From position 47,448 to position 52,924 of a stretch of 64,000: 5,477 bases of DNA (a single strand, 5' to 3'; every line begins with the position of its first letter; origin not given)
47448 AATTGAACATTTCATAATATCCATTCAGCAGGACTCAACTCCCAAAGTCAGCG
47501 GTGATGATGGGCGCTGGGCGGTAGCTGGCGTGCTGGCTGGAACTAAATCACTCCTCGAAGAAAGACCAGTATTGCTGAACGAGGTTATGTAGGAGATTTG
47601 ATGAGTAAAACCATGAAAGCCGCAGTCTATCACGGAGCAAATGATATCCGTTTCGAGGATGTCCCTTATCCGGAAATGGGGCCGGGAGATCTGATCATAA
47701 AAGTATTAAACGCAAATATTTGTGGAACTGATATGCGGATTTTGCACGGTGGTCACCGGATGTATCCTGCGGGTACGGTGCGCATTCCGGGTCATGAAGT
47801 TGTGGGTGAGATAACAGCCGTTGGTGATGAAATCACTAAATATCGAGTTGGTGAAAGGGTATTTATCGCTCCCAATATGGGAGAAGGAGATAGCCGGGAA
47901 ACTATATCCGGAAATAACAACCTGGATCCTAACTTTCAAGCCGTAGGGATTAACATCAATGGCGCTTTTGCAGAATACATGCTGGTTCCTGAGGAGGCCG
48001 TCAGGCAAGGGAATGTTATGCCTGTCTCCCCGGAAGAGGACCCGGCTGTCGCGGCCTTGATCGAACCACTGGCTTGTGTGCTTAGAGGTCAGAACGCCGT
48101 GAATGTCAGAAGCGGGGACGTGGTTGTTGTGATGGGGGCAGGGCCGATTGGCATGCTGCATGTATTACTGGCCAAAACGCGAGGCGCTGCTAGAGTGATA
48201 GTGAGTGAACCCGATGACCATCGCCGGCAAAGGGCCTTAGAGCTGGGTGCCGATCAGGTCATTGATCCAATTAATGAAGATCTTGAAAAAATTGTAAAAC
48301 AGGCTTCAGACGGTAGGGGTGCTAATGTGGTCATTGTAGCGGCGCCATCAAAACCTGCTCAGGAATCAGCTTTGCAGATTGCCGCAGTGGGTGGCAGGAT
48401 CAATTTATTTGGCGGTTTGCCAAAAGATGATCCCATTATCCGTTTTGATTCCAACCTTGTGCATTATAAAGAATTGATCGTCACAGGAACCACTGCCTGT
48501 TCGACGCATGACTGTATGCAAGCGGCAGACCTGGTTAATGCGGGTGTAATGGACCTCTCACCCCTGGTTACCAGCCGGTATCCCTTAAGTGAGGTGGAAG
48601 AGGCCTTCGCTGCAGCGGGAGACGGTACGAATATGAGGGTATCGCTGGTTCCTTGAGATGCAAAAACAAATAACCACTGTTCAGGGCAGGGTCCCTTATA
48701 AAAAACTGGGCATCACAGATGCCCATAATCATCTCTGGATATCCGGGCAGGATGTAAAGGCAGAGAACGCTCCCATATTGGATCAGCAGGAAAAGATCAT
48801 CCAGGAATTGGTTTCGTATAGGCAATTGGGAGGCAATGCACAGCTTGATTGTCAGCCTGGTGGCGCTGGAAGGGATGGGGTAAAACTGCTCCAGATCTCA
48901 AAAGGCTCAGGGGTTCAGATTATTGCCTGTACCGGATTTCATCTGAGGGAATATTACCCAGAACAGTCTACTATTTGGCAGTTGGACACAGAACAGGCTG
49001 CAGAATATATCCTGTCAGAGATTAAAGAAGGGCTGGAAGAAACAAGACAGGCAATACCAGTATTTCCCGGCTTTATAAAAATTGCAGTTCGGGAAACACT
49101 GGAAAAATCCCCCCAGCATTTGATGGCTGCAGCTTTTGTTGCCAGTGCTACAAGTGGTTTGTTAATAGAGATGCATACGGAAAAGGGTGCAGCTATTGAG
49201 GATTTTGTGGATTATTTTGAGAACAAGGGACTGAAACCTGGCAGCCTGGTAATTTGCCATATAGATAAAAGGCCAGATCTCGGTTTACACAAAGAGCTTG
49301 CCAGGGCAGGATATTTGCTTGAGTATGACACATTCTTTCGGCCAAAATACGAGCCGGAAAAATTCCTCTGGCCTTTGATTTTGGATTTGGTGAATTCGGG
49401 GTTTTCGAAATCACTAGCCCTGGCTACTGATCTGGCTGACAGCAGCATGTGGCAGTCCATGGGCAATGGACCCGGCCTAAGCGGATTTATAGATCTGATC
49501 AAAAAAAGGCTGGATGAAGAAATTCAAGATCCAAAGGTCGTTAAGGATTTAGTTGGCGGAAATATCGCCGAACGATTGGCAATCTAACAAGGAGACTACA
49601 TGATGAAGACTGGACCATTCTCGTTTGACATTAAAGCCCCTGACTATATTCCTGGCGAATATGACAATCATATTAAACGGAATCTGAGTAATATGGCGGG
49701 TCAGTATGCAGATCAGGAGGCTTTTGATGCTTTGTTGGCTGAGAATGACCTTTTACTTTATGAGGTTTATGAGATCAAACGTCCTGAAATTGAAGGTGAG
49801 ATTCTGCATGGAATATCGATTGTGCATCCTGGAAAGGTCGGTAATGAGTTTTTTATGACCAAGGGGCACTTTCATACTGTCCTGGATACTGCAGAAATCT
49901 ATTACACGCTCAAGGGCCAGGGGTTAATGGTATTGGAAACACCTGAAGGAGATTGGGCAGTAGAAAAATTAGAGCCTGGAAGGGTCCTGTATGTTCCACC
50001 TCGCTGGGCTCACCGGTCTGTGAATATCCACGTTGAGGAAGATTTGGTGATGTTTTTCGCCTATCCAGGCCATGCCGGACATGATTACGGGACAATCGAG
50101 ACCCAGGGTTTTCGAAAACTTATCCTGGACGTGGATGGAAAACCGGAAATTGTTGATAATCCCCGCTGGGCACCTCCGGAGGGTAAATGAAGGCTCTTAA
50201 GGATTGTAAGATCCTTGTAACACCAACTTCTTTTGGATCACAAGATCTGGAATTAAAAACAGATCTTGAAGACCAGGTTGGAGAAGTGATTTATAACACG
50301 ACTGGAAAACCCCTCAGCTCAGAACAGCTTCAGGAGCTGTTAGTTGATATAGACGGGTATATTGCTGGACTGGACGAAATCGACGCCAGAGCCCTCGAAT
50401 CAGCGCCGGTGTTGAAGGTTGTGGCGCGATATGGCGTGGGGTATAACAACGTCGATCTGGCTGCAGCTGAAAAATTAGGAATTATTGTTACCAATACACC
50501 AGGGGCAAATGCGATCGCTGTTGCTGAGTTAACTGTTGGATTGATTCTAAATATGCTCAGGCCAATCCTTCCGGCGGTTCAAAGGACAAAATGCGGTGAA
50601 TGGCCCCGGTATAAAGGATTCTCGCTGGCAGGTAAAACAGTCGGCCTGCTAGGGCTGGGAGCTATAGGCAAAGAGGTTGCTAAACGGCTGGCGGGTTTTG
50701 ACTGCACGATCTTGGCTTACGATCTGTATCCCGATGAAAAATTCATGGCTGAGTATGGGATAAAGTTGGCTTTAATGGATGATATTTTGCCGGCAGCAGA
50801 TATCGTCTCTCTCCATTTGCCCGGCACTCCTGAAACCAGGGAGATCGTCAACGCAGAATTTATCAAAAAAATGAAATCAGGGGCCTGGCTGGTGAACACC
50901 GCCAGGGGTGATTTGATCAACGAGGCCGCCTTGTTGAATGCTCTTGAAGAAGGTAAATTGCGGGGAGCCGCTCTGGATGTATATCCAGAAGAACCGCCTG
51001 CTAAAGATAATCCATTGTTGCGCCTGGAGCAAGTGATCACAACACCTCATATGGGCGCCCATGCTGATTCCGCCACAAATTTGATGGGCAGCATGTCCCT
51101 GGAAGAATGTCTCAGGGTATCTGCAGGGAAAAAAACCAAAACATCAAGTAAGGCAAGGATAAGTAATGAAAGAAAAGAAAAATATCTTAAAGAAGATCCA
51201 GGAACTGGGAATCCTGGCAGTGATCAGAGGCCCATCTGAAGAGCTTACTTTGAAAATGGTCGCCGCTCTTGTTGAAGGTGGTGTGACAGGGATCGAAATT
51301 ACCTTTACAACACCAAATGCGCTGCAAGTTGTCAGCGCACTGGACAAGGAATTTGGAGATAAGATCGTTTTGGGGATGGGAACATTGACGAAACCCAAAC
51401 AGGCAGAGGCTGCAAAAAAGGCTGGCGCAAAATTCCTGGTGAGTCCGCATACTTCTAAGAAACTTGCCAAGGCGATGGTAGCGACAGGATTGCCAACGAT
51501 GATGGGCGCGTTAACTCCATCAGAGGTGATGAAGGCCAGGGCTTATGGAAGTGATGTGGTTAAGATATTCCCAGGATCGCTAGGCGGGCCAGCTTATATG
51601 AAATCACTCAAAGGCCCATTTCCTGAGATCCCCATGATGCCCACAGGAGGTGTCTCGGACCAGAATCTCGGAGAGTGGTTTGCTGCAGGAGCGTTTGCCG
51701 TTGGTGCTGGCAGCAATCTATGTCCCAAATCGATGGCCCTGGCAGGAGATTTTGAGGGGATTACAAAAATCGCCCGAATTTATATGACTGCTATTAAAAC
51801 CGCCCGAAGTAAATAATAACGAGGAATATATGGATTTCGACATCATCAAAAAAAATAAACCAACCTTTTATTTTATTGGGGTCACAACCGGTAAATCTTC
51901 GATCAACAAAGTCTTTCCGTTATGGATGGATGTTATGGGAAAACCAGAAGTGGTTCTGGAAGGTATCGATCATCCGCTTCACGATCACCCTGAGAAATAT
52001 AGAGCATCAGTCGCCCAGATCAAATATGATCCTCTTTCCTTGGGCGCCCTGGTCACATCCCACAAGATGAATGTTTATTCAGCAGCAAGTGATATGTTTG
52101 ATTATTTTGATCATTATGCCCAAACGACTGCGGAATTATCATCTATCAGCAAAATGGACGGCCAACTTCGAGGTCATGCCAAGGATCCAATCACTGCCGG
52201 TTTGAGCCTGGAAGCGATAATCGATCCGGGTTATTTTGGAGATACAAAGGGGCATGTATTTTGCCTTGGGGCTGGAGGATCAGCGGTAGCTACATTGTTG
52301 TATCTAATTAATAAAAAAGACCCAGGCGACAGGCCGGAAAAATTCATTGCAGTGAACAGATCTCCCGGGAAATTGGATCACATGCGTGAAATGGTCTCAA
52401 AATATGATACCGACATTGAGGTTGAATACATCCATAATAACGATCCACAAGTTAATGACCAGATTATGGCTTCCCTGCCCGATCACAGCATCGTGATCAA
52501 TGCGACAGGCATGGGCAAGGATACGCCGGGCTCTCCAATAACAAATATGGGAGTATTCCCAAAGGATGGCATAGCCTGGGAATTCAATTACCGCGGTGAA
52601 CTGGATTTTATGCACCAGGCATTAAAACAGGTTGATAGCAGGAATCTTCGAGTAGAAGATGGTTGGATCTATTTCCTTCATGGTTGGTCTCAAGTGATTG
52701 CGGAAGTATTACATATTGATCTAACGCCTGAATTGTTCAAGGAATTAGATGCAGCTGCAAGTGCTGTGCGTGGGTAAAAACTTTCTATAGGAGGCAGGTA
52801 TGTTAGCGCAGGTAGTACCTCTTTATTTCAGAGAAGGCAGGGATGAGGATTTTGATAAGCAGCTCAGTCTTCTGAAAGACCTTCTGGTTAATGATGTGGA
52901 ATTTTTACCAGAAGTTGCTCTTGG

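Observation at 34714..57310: Duplicated module of 'TIM-barrel + Gfo/Idh/MocA' genes inside one sugar locus, reminiscent of 3-keto-glycoside / C-glycoside / levoglucosan-type oxidative chemistry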

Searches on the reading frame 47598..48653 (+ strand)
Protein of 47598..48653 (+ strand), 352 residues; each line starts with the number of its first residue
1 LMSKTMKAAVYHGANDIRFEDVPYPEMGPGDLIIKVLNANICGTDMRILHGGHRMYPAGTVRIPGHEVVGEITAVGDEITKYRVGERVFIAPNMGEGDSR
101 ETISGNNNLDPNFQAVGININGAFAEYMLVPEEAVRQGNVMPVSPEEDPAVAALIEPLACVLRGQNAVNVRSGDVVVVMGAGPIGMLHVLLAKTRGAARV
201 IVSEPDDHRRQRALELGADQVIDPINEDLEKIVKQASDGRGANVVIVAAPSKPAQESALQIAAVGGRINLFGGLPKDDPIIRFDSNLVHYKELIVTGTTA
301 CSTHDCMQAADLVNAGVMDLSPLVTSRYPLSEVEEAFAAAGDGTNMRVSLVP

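Call 15: search_protein_families(library=pfam, proteins=[window:47598-48653:+])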
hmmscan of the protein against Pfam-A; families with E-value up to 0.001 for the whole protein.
window:47598-48653:+ (352 aa): 4 families
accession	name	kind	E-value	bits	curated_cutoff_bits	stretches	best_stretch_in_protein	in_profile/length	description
PF00107.32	ADH_zinc_N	-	4.1e-25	88.7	31.8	1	183-313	1-127/129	Zinc-binding dehydrogenase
PF08240.17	ADH_N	-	1.5e-21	77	23.5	1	28-135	1-99/104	Alcohol dehydrogenase GroES-like domain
PF16912.11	Glu_dehyd_C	-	4.7e-10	39.7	34.9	1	151-340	3-201/211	Glucose dehydrogenase C-terminus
PF13602.12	ADH_zinc_N_2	-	3.5e-08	34.9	27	1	216-343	1-126/134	Zinc-binding dehydrogenase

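Call 16: search_protein_families(library=ncbifam, proteins=[window:47598-48653:+], max_evalue=0.001)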
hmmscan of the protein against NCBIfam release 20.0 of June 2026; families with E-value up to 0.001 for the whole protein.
window:47598-48653:+ (352 aa): 25 families
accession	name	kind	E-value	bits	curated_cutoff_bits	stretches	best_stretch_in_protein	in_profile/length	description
TIGR00692.1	tdh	equivalog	7.4e-61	206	458.35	1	13-350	7-338/340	L-threonine 3-dehydrogenase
NF003808.0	PRK05396.1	equivalog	2.2e-60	204.3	380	1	14-350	10-338/341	L-threonine 3-dehydrogenase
NF041097.1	keto_inos_dh_IolM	equivalog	1.6e-52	178.5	450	1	8-343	31-380/389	scyllo-inosose 3-dehydrogenase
NF007489.0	PRK10083.1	equivalog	5.3e-38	130.8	376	1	6-339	1-322/339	Zn-dependent oxidoreductase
NF010344.0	PRK13771.1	subfamily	2.3e-32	112.3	349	1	6-343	1-323/334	putative alcohol dehydrogenase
NF007375.0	PRK09880.1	equivalog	7e-31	107.2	469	1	4-345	3-335/344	L-idonate 5-dehydrogenase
NF041172.1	AcrlCoa_red_Thmprot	equivalog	1.1e-30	106.8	500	1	6-343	1-324/334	acryloyl-CoA reductase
TIGR03451.1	mycoS_dep_FDH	equivalog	3.9e-30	104.9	512.9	1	15-347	12-353/358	S-(hydroxymethyl)mycothiol dehydrogenase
TIGR03989.1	Rxyl_3153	subfamily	5.8e-30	104.8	440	2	118-347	135-365/370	NDMA-dependent alcohol dehydrogenase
NF006940.0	PRK09422.1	equivalog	6.6e-29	100.9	344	1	6-338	1-320/338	alcohol dehydrogenase AdhP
TIGR03366.1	HpnZ_proposed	hypoth_equivalog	1.3e-27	96.9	328.1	1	25-333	1-315/315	putative phosphonate catabolism associated alcohol dehydrogenase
NF007642.0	PRK10309.1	equivalog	4.8e-27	95.1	550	1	6-333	1-326/347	galactitol-1-phosphate 5-dehydrogenase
TIGR02824.1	quinone_pig3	subfamily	1.7e-24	86.5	296.8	2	120-337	90-309/325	putative NAD(P)H quinone oxidoreductase, PIG3 family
TIGR03201.1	dearomat_had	equivalog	5.9e-23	81.5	338.65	1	19-347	13-343/349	6-hydroxycyclohex-1-ene-1-carbonyl-CoA dehydrogenase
TIGR02822.1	adh_fam_2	subfamily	1.3e-21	77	283.5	1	16-339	14-316/329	zinc-binding alcohol dehydrogenase family protein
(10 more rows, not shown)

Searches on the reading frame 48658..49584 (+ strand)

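Call 15: search_protein_families(library=pfam, proteins=[window:48658-49584:+])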
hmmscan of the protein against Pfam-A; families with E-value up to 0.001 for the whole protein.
window:48658-49584:+ (309 aa): 1 family
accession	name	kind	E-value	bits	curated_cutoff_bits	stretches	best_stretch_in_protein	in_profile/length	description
PF02126.24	PTE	-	2e-23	83.7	22.4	1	15-261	4-250/298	Phosphotriesterase family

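Call 16: search_protein_families(library=ncbifam, proteins=[window:48658-49584:+], max_evalue=0.001)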
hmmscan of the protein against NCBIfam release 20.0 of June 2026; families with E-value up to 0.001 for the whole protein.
window:48658-49584:+ (309 aa): 3 families
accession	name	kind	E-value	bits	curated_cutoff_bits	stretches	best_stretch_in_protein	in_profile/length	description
NF045706.1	PhFuoseLconase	equivalog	5.3e-23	81.6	630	1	2-259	2-271/332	phospho-furanose lactonase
NF007373.0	PRK09875.1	equivalog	3.8e-18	66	486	1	17-269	6-254/292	phosphotriesterase-related protein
NF041153.1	organophos_OPH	equivalog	1.7e-13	50.4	500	1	4-225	36-254/365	organophosphate hydrolase OPH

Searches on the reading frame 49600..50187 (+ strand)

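Call 15: search_protein_families(library=pfam, proteins=[window:49600-50187:+])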
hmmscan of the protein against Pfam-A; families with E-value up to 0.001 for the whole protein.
window:49600-50187:+ (196 aa): 3 families
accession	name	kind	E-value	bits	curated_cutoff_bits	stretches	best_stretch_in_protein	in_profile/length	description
PF06560.17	GPI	-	8.3e-34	116.9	20.7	1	27-176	2-166/182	Glucose-6-phosphate isomerase (GPI)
PF00190.28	Cupin_1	-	3.1e-06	27.3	22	1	92-156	49-114/151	Cupin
PF07883.17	Cupin_2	-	0.00077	19.6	27.2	0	90-153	14-68/70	Cupin domain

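Call 16: search_protein_families(library=ncbifam, proteins=[window:49600-50187:+], max_evalue=0.001)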
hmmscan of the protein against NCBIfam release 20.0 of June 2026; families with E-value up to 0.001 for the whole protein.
window:49600-50187:+ (196 aa): 0 families

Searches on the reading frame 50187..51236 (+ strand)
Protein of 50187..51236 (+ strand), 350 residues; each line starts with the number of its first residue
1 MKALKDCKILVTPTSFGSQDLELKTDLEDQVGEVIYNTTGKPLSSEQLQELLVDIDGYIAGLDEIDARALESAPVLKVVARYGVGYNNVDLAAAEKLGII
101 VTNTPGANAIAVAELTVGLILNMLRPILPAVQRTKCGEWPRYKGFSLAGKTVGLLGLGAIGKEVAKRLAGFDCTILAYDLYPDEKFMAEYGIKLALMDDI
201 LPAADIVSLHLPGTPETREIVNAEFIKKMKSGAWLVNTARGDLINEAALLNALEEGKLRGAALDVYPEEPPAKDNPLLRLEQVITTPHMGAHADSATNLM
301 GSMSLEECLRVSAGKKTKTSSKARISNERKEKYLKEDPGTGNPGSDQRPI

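Call 15: search_protein_families(library=pfam, proteins=[window:50187-51236:+])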
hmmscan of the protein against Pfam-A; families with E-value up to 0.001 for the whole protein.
window:50187-51236:+ (350 aa): 4 families
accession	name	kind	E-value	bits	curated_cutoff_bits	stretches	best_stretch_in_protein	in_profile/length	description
PF02826.25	2-Hacid_dh_C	-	1.2e-60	204.4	25.1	1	117-290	1-178/178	D-isomer specific 2-hydroxyacid dehydrogenase, NAD binding domain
PF00389.36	2-Hacid_dh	-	2.2e-24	86.1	24.6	1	27-318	15-130/134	D-isomer specific 2-hydroxyacid dehydrogenase, catalytic domain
PF03446.21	NAD_binding_2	-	5.8e-06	26.9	21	1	151-255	1-109/161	NAD binding domain of 6-phosphogluconate dehydrogenase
PF00670.27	AdoHcyase_NAD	-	3.3e-05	24.5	27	1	146-243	20-114/162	S-adenosyl-L-homocysteine hydrolase, NAD binding domain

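Call 16: search_protein_families(library=ncbifam, proteins=[window:50187-51236:+], max_evalue=0.001)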
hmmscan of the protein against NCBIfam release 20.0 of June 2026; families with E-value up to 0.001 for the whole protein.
window:50187-51236:+ (350 aa): 24 families
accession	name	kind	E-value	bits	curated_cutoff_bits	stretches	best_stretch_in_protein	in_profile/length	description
TIGR01327.1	PGDH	equivalog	5.7e-79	266.3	454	1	42-318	28-307/525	phosphoglycerate dehydrogenase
NF009714.1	PRK13243.1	equivalog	3.6e-62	210.6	455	1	41-315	32-316/332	glyoxylate reductase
NF005069.0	PRK06487.1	equivalog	3.4e-51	174.2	448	1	15-293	13-292/320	2-hydroxyacid dehydrogenase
NF008759.0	PRK11790.1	equivalog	4.2e-51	173.9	404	1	41-310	41-315/410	phosphoglycerate dehydrogenase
NF011938.0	PRK15409.1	equivalog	3e-46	157.9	492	1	41-315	32-312/324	glyoxylate/hydroxypyruvate reductase GhrB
NF005750.0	PRK07574.1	equivalog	2.6e-45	155.1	329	1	19-295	56-340/386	NAD-dependent formate dehydrogenase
NF005387.0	PRK06932.1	equivalog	2.9e-45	154.6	492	1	59-300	49-298/314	2-hydroxyacid dehydrogenase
NF000492.1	vanH_gen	exception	3.7e-43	147.8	540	1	68-309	60-308/312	D-lactate dehydrogenase VanH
NF006263.0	PRK08410.1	equivalog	2e-42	145.7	389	1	16-301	11-297/311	D-2-hydroxyacid dehydrogenase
NF041369.1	Dhydh_Halo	equivalog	6.1e-41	140.6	400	1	84-317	64-300/305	D-2-hydroxyacid dehydrogenase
NF006374.0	PRK08605.1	subfamily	1.4e-37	129.5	356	1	76-312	70-322/332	D-lactate dehydrogenase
NF000371.1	vanH_Agroup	exception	5e-35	121.2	700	1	70-268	67-259/322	VanH-A/VanH-Pt family D-lactate dehydrogenase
NF000128.1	vanH-Sc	exception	1.7e-34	119.5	650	1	67-267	79-273/337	D-lactate dehydrogenase VanH-Sc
NF000151.1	vanH-Ac1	exception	2e-34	119.5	750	1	70-315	98-351/351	D-lactate dehydrogenase VanH-Ac1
NF009127.0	PRK12480.1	equivalog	6.6e-34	117.4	579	1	16-271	7-266/330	D-lactate dehydrogenase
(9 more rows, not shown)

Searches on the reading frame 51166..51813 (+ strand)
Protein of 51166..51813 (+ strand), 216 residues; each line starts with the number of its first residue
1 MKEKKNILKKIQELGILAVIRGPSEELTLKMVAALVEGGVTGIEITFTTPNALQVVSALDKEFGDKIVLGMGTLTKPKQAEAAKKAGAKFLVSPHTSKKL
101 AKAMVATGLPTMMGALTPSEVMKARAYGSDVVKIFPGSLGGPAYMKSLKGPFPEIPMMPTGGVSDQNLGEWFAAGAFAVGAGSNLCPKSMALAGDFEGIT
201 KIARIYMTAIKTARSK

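Call 15: search_protein_families(library=pfam, proteins=[window:51166-51813:+])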
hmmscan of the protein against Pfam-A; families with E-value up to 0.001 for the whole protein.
window:51166-51813:+ (216 aa): 1 family
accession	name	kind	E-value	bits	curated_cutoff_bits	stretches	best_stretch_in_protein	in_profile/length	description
PF01081.25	Aldolase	-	5.8e-44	150.3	27.8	1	9-202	3-196/196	KDPG and KHG aldolase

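Call 16: search_protein_families(library=ncbifam, proteins=[window:51166-51813:+], max_evalue=0.001)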
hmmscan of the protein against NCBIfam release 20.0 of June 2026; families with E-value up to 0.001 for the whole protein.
window:51166-51813:+ (216 aa): 8 families
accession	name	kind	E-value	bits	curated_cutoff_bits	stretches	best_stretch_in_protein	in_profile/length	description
NF005119.0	PRK06552.1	subfamily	1.3e-59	201.3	238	1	3-213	2-212/213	bifunctional 2-keto-4-hydroxyglutarate aldolase/2-keto-3-deoxy-6-phosphogluconate aldolase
TIGR01182.1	eda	subfamily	5e-57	192.5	156.05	1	9-206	3-200/204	bifunctional 4-hydroxy-2-oxoglutarate aldolase/2-dehydro-3-deoxy-phosphogluconate aldolase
NF005673.0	PRK07455.1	equivalog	8.9e-53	178.6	232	1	4-212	3-211/213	bifunctional 4-hydroxy-2-oxoglutarate aldolase/2-dehydro-3-deoxy-phosphogluconate aldolase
NF004325.0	PRK05718.1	subfamily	7.9e-45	152.8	241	1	3-210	4-211/213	keto-hydroxyglutarate-aldolase/keto-deoxy-phosphogluconate aldolase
NF005499.0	PRK07114.1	equivalog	1.1e-42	146.3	275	1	3-215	5-222/223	bifunctional 4-hydroxy-2-oxoglutarate aldolase/2-dehydro-3-deoxy-phosphogluconate aldolase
NF006600.0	PRK09140.1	subfamily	2e-40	138.3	207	1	8-210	5-204/210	2-dehydro-3-deoxy-6-phosphogalactonate aldolase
NF004673.0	PRK06015.1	equivalog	5.2e-37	127.7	320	1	15-204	16-205/212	2-dehydro-3-deoxy-phosphogluconate aldolase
NF041633.1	trifunc_aldol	exception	6.7e-26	90.8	700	1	7-214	2-221/580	KHG/KDPG aldolase/sugar kinase fusion protein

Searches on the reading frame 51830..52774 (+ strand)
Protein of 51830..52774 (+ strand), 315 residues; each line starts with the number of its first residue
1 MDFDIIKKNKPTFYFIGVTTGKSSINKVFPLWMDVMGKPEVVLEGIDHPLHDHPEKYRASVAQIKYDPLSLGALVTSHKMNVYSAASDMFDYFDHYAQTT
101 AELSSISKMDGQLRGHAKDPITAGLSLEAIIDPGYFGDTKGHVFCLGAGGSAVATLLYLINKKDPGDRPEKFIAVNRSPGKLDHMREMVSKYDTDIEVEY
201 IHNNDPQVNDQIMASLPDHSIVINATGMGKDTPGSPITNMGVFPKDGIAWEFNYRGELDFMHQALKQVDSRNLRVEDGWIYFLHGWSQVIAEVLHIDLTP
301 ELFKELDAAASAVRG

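Call 15: search_protein_families(library=pfam, proteins=[window:51830-52774:+])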
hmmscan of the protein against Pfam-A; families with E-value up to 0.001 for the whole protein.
window:51830-52774:+ (315 aa): 0 families

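Call 16: search_protein_families(library=ncbifam, proteins=[window:51830-52774:+], max_evalue=0.001)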
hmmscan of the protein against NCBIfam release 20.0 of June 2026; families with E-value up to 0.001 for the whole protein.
window:51830-52774:+ (315 aa): 4 families
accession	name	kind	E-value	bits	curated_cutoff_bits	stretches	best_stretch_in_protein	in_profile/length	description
TIGR00507.1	aroE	equivalog_domain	4e-06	26.2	200.2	1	54-254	39-215/270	shikimate dehydrogenase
NF001310.0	PRK00258.1-2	equivalog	4.1e-06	26.2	221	1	97-267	80-235/279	shikimate dehydrogenase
NF001315.0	PRK00258.2-4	equivalog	2.2e-05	23.8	413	1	90-255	78-230/284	shikimate dehydrogenase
NF001322.0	PRK00258.3-6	equivalog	8.2e-05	22.1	285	1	78-239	67-199/272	shikimate dehydrogenase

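Call 37: search_solved_structures(query=window:51830-52774:+, max_evalue=0.1)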
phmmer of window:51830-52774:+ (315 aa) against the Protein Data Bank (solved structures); distinct sequences matched with E-value up to 0.1: 1.
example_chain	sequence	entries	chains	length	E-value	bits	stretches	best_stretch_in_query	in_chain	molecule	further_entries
1wxd_A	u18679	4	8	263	0.025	17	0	220-302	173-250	shikimate 5-dehydrogenase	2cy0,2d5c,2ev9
